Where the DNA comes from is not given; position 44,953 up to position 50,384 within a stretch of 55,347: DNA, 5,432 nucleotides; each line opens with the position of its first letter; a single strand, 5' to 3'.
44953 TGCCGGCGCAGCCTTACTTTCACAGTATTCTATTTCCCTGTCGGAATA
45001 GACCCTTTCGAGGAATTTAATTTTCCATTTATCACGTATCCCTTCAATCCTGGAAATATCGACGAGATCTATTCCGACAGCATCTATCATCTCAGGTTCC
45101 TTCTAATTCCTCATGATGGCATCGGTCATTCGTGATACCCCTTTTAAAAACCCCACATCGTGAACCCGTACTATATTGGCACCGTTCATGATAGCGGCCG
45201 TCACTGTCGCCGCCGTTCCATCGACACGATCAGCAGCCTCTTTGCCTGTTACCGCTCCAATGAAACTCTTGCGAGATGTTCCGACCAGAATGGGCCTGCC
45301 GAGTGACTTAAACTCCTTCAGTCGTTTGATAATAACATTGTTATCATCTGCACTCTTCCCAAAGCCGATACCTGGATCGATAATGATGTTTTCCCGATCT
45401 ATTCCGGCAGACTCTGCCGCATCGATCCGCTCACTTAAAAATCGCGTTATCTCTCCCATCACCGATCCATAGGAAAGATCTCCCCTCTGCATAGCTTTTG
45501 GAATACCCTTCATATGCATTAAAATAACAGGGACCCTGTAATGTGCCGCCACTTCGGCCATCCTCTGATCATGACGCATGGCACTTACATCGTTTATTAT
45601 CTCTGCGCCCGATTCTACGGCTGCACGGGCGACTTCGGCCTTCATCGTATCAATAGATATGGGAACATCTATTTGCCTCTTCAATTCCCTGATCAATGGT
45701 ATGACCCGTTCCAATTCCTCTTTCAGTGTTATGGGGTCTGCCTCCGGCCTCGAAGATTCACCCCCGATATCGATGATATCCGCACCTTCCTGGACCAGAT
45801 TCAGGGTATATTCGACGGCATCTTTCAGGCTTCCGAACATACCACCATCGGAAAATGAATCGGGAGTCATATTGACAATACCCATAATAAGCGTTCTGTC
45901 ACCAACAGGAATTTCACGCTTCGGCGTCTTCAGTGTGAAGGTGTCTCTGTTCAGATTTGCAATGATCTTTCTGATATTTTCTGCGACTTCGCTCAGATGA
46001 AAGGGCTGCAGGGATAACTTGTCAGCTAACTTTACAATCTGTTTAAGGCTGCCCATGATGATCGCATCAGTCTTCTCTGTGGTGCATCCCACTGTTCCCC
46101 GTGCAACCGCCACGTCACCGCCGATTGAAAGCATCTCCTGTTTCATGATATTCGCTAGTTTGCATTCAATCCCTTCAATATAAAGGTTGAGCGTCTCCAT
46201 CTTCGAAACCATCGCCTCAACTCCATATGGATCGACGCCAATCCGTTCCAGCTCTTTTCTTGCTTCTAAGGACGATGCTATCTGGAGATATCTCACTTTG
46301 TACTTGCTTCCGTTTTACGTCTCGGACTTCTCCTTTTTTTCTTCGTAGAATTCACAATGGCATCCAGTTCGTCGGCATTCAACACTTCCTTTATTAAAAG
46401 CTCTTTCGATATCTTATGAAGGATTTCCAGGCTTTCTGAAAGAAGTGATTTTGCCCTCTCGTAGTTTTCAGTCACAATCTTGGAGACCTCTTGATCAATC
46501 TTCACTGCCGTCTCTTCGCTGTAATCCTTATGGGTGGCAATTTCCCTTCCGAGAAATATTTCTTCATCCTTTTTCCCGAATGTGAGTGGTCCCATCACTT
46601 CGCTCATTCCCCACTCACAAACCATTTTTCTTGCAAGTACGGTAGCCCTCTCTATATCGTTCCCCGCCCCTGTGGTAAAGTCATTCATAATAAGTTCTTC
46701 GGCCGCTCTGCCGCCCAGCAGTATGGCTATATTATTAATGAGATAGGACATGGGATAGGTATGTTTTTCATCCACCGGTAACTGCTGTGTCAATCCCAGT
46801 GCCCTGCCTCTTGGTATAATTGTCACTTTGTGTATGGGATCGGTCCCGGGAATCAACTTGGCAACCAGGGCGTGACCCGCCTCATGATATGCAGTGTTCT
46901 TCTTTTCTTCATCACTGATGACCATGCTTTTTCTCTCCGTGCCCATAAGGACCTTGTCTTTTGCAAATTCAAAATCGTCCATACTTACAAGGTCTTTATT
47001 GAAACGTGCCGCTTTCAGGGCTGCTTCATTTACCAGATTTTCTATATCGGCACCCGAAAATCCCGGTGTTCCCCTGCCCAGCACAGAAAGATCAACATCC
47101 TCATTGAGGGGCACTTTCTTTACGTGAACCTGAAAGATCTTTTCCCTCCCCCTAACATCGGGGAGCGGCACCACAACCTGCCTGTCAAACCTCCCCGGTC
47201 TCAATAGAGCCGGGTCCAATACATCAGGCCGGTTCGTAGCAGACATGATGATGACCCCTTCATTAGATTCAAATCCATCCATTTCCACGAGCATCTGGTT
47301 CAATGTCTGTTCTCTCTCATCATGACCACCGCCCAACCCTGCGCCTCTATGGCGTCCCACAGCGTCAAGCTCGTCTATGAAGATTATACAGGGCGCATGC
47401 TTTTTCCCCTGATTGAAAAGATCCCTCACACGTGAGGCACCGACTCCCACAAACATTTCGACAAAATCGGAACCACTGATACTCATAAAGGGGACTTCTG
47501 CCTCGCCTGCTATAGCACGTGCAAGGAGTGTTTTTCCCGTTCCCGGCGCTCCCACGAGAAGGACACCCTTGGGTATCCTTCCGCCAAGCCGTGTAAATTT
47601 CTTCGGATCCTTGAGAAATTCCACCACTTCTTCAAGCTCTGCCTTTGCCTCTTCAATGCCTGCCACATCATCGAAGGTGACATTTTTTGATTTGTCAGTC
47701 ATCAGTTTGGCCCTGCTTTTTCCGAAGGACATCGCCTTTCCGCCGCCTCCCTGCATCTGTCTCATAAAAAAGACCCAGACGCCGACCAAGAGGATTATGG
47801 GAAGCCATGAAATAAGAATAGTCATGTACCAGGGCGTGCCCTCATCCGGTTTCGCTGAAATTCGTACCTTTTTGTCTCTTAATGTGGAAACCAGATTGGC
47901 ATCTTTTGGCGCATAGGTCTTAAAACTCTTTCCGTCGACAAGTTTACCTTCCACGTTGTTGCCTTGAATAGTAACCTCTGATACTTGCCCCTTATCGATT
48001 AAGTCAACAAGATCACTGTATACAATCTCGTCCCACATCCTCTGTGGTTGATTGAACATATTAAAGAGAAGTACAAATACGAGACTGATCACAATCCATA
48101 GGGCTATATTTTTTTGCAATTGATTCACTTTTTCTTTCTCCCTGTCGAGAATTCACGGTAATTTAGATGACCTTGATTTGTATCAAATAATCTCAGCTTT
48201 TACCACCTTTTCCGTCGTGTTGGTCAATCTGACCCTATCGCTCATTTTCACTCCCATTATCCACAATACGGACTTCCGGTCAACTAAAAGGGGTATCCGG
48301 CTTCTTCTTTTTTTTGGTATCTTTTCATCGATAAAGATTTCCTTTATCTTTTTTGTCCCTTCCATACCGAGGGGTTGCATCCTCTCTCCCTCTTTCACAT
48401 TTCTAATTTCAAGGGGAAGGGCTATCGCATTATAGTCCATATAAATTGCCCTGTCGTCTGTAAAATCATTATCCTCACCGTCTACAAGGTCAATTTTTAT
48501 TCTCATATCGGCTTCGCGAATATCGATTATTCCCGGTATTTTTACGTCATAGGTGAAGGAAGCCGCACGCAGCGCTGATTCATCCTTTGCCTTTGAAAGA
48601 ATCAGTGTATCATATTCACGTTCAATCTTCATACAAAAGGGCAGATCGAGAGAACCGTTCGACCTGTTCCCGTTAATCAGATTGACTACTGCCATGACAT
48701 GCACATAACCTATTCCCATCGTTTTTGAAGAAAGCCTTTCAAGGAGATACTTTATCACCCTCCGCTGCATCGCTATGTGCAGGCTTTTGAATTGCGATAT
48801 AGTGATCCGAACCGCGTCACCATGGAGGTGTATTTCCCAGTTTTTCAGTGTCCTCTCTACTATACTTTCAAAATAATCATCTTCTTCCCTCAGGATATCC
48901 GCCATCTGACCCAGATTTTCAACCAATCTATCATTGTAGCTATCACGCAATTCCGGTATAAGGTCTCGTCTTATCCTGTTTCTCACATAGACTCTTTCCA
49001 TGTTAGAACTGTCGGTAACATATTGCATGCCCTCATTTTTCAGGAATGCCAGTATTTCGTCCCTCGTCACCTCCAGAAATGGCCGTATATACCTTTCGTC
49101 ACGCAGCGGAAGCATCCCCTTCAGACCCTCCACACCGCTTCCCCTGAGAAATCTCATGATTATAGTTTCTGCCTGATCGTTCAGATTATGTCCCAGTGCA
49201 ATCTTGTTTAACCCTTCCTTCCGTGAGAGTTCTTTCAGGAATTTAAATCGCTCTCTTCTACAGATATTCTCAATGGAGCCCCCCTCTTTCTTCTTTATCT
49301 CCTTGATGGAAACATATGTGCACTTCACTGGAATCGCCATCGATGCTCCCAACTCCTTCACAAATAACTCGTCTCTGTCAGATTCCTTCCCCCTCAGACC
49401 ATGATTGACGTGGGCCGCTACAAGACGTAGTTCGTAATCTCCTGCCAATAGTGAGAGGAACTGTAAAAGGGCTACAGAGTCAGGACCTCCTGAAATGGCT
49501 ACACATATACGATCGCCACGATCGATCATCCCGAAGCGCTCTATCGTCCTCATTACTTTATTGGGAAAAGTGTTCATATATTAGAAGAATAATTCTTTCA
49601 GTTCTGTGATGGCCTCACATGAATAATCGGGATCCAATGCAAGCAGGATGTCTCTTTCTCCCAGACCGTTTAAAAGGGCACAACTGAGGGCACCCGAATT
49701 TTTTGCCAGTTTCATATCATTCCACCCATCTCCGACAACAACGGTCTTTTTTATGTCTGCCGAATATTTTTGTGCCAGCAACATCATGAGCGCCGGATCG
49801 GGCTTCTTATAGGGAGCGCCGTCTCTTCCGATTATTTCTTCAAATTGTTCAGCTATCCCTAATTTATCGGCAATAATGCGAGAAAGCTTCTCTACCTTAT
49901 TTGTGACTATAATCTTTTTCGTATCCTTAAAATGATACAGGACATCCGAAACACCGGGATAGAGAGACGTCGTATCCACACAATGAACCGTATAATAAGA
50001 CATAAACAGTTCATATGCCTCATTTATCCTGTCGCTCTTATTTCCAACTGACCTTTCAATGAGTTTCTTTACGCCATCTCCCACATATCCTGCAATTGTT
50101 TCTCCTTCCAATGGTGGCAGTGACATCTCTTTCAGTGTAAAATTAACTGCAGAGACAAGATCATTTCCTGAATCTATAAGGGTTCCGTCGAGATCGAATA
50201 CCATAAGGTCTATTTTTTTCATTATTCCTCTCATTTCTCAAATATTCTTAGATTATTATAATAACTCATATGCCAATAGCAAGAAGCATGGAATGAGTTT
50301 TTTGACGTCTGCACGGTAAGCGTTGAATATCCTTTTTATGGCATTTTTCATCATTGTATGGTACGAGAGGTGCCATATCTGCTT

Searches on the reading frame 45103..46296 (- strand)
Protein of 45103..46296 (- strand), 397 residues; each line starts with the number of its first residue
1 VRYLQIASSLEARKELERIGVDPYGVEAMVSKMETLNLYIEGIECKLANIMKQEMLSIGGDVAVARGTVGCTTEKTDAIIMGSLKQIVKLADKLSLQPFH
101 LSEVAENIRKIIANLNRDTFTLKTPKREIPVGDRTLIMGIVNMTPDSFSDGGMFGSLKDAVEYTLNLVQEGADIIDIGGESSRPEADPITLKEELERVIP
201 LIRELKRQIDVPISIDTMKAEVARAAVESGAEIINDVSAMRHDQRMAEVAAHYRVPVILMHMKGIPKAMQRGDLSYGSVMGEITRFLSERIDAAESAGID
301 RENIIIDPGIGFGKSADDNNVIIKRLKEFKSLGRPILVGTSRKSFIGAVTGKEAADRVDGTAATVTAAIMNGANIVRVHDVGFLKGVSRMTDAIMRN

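Call 42: search_protein_families(library=pfam, proteins=[window:45103-46296:-], max_evalue=0.001)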
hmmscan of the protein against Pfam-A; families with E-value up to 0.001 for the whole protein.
window:45103-46296:- (397 aa): 1 family
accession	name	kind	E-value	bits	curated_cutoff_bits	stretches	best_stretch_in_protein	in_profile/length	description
PF00809.28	Pterin_bind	-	9.3e-89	297.7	25.5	1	138-379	1-244/244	Pterin binding enzyme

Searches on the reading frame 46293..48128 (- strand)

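Call 42: search_protein_families(library=pfam, proteins=[window:46293-48128:-], max_evalue=0.001)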
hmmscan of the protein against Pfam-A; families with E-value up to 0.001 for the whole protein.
window:46293-48128:- (611 aa): 9 families
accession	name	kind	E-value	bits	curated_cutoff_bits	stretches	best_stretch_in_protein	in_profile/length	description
PF01434.24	Peptidase_M41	-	6.4e-70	235.4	29.9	1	402-591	1-191/191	Peptidase family M41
PF00004.35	AAA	-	3.4e-46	157.4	21.2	1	189-322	1-131/131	ATPase family associated with various cellular activities (AAA)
PF06480.20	FtsH_ext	-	1.2e-18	67.6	25.5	1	9-94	2-102/103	FtsH Extracellular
PF17862.7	AAA_lid_3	-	5.4e-14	51.9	27.2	1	344-387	1-44/45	AAA+ lid domain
PF06068.19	TIP49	-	1.8e-05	24.5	23.8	1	157-222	28-88/347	TIP49 P-loop domain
PF13191.12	AAA_16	-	0.00026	21.9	32.6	0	186-210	24-48/167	AAA ATPase domain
PF07728.20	AAA_5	-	0.00033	21.1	22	0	188-308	1-135/139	AAA domain (dynein-related subfamily)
PF23902.1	AAA_lid_PRS2_C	-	0.00083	19.9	34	0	328-394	4-71/73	PRS2 AAA+ lid C-terminal domain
PF05496.18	RuvB_N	-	0.001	19.3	27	0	186-220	33-67/159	Holliday junction DNA helicase RuvB P-loop domain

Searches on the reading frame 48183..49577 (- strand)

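Call 42: search_protein_families(library=pfam, proteins=[window:48183-49577:-], max_evalue=0.001)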
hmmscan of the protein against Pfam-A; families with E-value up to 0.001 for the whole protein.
window:48183-49577:- (464 aa): 3 families
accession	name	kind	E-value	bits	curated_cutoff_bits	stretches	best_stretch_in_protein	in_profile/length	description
PF01171.26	ATP_bind_3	-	8.7e-51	172.7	27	1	24-204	2-181/182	PP-loop family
PF11734.13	TilS_C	-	6.6e-16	57.9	22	1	389-455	1-67/74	TilS substrate C-terminal domain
PF09179.16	TilS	-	7.1e-06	26.6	21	1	260-325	3-66/67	TilS substrate binding domain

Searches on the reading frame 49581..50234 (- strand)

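Call 89: search_protein_families(library=pfam, proteins=[window:49581-50234:-], max_evalue=0.01)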
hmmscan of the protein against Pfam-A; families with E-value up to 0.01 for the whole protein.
window:49581-50234:- (217 aa): 6 families
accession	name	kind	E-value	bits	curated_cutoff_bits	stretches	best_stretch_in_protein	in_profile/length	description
PF13419.12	HAD_2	-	3.3e-26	92.9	23.8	1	12-185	2-176/178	Haloacid dehalogenase-like hydrolase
PF00702.32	Hydrolase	-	1.8e-22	81.1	26.4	1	8-181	1-191/191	haloacid dehalogenase-like hydrolase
PF12710.13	HAD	-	1e-09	39.6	27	1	12-178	2-189/189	haloacid dehalogenase-like hydrolase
PF13242.12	Hydrolase_like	-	1.9e-09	37.7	22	1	143-212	3-75/75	HAD-hyrolase-like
PF08282.18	Hydrolase_3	-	0.00084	19.6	20.9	0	153-189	195-230/255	haloacid dehalogenase-like hydrolase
PF05116.19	S6PP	-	0.0086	16.1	20.3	0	152-185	172-204/247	Sucrose-6F-phosphate phosphohydrolase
